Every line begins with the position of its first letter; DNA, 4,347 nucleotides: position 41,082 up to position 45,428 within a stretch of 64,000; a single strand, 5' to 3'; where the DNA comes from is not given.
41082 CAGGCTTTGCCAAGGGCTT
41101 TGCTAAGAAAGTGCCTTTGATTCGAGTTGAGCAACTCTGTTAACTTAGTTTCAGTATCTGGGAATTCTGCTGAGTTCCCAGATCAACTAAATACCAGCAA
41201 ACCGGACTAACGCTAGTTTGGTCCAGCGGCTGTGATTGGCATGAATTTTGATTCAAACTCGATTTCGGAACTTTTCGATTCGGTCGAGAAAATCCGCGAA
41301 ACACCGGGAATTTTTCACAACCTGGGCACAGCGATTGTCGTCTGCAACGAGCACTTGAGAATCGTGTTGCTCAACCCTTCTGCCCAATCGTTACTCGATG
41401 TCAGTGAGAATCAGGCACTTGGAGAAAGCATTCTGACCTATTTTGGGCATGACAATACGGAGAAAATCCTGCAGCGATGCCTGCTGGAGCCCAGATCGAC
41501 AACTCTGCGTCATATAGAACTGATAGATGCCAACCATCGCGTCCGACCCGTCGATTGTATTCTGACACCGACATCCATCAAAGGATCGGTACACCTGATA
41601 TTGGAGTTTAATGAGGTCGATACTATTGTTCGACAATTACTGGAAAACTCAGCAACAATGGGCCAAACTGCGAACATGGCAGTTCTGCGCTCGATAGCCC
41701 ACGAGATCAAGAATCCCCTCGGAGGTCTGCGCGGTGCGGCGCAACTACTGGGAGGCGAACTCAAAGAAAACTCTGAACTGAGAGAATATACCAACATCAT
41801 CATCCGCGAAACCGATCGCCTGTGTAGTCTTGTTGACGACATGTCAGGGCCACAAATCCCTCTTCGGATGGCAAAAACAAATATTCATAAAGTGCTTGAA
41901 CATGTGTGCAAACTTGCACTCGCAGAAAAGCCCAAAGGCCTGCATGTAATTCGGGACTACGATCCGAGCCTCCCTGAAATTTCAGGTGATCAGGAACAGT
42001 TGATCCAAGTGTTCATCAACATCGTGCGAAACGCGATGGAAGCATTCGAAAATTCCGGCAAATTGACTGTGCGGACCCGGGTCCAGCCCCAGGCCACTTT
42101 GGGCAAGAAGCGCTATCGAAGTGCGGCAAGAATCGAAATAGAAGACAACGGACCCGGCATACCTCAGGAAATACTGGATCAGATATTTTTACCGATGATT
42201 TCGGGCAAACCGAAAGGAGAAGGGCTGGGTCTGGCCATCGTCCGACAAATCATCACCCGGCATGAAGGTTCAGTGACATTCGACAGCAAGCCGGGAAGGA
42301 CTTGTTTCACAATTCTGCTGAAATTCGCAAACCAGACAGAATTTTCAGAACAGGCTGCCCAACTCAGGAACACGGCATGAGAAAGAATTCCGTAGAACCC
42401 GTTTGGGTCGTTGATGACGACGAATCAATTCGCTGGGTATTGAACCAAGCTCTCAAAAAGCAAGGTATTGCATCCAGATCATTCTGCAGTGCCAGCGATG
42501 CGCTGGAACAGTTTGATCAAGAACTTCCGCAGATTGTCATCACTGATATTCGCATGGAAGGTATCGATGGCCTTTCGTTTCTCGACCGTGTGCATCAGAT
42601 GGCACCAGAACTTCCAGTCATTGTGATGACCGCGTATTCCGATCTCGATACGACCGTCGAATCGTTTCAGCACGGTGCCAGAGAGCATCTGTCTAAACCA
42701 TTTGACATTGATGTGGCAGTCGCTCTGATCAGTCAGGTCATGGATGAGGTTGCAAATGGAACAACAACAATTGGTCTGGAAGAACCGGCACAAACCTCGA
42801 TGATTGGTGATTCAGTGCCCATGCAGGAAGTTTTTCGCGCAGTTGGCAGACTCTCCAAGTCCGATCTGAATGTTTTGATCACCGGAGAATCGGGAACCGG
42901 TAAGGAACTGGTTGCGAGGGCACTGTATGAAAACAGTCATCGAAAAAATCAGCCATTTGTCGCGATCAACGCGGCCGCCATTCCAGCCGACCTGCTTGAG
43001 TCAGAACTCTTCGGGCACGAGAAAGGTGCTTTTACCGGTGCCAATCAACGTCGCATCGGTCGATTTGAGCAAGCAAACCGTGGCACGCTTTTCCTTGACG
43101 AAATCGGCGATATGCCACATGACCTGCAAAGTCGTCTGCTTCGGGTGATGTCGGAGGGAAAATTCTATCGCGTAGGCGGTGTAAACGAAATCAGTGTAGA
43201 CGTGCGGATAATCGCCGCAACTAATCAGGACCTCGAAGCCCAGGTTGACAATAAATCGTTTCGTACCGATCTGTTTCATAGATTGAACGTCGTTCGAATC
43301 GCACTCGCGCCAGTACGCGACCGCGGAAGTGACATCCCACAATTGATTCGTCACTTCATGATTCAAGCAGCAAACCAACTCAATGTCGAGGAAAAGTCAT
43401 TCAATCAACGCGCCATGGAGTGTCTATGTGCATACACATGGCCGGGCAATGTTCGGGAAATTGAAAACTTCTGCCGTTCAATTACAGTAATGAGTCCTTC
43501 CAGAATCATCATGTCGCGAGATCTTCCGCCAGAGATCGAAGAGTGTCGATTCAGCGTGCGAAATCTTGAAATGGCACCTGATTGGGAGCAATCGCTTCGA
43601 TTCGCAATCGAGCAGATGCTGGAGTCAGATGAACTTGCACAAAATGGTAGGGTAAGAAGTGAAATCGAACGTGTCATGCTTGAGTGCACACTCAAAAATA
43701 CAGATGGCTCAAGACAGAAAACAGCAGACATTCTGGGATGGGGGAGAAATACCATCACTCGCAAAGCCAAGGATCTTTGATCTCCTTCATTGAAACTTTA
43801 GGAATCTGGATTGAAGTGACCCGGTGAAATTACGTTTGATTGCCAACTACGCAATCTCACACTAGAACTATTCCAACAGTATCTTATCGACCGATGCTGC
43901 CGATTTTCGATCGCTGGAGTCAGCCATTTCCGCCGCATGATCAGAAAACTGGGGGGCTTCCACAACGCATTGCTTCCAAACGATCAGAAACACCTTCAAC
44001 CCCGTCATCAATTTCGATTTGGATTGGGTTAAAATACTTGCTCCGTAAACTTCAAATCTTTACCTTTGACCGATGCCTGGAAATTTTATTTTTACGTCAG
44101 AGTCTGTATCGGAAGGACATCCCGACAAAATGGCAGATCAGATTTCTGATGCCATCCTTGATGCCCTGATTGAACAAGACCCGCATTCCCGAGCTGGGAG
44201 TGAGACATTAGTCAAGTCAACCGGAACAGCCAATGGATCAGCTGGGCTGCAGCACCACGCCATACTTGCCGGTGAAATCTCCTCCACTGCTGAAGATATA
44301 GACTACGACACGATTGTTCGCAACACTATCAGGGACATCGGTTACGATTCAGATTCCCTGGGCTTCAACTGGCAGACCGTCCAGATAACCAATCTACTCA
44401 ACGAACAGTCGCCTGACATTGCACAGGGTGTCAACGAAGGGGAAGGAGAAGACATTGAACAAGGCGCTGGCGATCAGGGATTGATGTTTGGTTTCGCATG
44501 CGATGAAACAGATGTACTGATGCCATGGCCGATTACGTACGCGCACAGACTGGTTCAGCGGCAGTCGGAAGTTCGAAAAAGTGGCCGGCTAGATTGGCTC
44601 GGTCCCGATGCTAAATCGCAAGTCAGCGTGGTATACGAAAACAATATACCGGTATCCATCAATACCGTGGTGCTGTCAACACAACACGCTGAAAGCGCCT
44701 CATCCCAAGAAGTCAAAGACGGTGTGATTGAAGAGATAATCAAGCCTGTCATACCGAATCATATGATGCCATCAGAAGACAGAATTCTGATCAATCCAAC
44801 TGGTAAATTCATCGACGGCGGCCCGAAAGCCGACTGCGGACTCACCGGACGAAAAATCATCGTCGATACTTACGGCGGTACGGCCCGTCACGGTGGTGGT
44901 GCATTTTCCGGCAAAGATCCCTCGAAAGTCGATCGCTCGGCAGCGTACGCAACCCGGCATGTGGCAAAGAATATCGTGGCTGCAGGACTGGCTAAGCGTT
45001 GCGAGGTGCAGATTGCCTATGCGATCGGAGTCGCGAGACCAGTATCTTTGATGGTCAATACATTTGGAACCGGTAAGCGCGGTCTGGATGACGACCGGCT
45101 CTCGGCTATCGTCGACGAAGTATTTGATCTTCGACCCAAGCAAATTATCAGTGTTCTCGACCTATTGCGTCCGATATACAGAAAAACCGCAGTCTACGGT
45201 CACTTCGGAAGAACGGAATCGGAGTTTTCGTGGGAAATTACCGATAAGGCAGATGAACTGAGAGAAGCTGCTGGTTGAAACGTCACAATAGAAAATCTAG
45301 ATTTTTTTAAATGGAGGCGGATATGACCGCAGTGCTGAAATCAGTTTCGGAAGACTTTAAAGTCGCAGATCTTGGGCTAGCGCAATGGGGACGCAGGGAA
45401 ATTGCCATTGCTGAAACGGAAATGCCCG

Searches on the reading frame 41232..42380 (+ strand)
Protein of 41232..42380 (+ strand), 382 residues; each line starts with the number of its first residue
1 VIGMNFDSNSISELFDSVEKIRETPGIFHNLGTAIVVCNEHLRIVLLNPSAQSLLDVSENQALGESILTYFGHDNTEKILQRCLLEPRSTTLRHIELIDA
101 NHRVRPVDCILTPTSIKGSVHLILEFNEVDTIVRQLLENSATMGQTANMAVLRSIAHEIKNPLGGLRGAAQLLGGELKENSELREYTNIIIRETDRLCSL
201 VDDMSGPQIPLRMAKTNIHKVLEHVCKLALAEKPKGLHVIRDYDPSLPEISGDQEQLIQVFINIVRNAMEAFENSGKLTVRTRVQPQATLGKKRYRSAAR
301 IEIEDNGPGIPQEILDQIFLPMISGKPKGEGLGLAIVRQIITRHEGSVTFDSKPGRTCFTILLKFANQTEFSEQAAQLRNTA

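Call 77: search_protein_families(library=pfam, proteins=[window:41232-42380:+], max_evalue=0.000001)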
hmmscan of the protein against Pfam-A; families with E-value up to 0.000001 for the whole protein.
window:41232-42380:+ (382 aa): 3 families
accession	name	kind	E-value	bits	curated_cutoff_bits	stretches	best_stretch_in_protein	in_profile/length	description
PF02518.31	HATPase_c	-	6.9e-23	81.7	26.4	1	252-366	1-110/111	Histidine kinase-, DNA gyrase B-, and HSP90-like ATPase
PF00512.31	HisKA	-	1.6e-14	54.1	26.9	1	151-204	5-57/66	His Kinase A (phospho-acceptor) domain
PF00989.32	PAS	-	8.9e-09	35.8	22.6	1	26-118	5-100/113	PAS fold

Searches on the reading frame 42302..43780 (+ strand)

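Call 77: search_protein_families(library=pfam, proteins=[window:42302-43780:+], max_evalue=0.000001)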
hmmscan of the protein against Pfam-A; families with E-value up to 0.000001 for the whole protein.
window:42302-43780:+ (492 aa): 7 families
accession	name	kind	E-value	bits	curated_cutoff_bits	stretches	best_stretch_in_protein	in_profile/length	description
PF00158.32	Sigma54_activat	-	1.3e-71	240.1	20.2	1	167-333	1-167/168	Sigma-54 interaction domain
PF00072.30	Response_reg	-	1.6e-26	93.1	30.2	1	34-141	1-108/111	Response regulator receiver domain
PF25601.1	AAA_lid_14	-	2.1e-23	82.4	27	1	339-414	1-76/87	AAA+ ATPase lid domain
PF14532.12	Sigma54_activ_2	-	3.8e-23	82.7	25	1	168-337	1-137/138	Sigma-54 interaction domain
PF02954.25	HTH_8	-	3e-09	36.9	22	1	453-489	3-39/42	Bacterial regulatory protein, Fis family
PF07728.20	AAA_5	-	1.9e-08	34.9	22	1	190-309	1-123/139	AAA domain (dynein-related subfamily)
PF07724.20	AAA_2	-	3.1e-07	31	27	1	189-319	4-135/166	AAA domain (Cdc48 subfamily)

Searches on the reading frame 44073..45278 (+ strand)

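Call 77: search_protein_families(library=pfam, proteins=[window:44073-45278:+], max_evalue=0.000001)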
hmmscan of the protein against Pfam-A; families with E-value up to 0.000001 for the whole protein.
window:44073-45278:+ (401 aa): 3 families
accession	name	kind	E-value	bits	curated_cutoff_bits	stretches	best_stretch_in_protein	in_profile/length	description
PF02773.21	S-AdoMet_synt_C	-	7.6e-67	224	25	1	249-388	2-137/138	S-adenosylmethionine synthetase, C-terminal domain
PF02772.21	S-AdoMet_synt_M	-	4.1e-46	156.5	29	1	129-246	1-120/120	S-adenosylmethionine synthetase, central domain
PF00438.25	S-AdoMet_synt_N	-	2e-33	115.3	33.1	1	5-114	2-99/99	S-adenosylmethionine synthetase, N-terminal domain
